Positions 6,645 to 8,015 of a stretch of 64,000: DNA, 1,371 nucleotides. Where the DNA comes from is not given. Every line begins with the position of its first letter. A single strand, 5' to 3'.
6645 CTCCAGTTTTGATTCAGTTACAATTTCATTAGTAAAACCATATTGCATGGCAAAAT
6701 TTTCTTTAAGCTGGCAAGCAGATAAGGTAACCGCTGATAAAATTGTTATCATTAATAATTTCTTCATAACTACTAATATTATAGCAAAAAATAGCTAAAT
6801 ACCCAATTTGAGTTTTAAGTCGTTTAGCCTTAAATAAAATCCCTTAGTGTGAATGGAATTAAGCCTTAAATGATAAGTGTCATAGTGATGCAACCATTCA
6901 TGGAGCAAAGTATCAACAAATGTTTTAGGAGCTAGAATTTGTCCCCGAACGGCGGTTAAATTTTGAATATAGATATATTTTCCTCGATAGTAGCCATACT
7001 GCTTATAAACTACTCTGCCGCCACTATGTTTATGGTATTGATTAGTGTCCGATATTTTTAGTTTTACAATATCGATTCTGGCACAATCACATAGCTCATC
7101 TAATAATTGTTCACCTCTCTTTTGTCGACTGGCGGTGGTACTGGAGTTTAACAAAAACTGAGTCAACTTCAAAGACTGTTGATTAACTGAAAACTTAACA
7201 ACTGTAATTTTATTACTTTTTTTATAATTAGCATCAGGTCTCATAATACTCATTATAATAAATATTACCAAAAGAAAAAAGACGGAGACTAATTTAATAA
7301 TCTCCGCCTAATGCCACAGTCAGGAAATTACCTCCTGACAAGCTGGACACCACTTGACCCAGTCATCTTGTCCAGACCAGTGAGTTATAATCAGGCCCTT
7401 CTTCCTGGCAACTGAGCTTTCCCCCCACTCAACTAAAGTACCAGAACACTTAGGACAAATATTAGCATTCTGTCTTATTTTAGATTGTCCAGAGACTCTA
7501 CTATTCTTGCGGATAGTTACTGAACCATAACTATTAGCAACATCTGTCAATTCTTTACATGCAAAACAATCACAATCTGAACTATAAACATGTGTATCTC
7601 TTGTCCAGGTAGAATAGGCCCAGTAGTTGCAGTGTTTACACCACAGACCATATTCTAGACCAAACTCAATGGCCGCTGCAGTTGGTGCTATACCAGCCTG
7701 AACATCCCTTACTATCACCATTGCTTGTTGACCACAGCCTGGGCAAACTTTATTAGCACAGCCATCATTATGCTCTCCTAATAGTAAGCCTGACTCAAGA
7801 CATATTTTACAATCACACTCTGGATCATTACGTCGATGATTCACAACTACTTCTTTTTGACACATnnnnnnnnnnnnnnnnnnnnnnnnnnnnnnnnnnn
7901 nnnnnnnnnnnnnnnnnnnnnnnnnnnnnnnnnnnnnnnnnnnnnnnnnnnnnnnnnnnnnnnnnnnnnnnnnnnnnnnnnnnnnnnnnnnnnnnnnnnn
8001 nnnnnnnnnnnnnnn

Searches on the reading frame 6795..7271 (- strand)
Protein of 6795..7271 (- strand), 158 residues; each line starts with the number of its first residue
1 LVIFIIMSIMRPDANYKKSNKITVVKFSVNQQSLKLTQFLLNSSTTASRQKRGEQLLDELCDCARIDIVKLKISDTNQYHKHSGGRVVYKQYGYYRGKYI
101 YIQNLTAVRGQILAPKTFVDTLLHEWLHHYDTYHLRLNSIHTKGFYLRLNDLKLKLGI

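Call 9: search_protein_families(library=pfam, proteins=[window:6795-7271:-], max_evalue=1)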
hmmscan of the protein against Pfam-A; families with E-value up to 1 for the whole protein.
window:6795-7271:- (158 aa): 1 family
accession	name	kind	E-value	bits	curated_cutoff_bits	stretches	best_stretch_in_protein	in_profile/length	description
PF14891.12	Peptidase_M91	-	0.072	13.8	25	1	48-138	25-112/176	Effector protein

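Call 95: search_protein_families(library=ncbifam, proteins=[window:6795-7271:-], max_evalue=1)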
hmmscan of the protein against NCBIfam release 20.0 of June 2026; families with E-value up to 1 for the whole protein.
window:6795-7271:- (158 aa): 0 families

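Call 96: search_protein_families(library=phrogs, proteins=[window:6795-7271:-], max_evalue=1)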
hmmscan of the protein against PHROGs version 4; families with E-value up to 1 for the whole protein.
window:6795-7271:- (158 aa): 2 families
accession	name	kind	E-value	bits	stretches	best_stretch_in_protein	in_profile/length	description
phrog_35195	-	unknown function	0.1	13.2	1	46-84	37-77/159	-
phrog_532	-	transcription regulation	0.16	13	1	45-102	17-72/132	late transcriptional activator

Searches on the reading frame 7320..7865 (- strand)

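Call 9: search_protein_families(library=pfam, proteins=[window:7320-7865:-], max_evalue=1)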
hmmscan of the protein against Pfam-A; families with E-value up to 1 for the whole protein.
window:7320-7865:- (181 aa): 4 families
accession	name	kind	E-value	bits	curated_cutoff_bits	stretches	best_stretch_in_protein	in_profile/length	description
PF13453.11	Zn_ribbon_TFIIB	-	0.0036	17.1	22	0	137-146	22-31/41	Transcription factor zinc-finger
PF12773.13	DZR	-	0.043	14.4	27.3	1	128-180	6-34/45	Double zinc ribbon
PF02247.22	Como_LCP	-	0.078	12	27.1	1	111-180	55-123/373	Large coat protein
PF13240.11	Zn_Ribbon_1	-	0.98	9.8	25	1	129-140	8-19/23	zinc-ribbon domain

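Call 95: search_protein_families(library=ncbifam, proteins=[window:7320-7865:-], max_evalue=1)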
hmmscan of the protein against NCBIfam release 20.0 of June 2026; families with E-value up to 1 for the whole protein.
window:7320-7865:- (181 aa): 1 family
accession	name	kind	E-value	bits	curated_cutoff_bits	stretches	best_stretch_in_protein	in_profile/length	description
NF038384.1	zinc_YnfU_fam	subfamily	0.57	9.8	36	0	128-141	31-45/52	YnfU family zinc-binding protein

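Call 96: search_protein_families(library=phrogs, proteins=[window:7320-7865:-], max_evalue=1)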
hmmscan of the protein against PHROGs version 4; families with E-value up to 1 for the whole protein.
window:7320-7865:- (181 aa): 6 families
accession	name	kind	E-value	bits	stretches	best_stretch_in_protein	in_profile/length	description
phrog_5070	-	unknown function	0.054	13.9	1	96-139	105-148/182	-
phrog_13972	-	DNA, RNA and nucleotide metabolism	0.07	14.3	1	125-145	30-50/75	DNA ligase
phrog_19173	-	unknown function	0.12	13.3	1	37-66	11-40/65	-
phrog_1467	-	unknown function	0.16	12.5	1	40-82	167-200/226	-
phrog_2693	-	unknown function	0.38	11.3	1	39-61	29-51/158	-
phrog_6832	-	unknown function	0.41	11.2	0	70-80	14-24/58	-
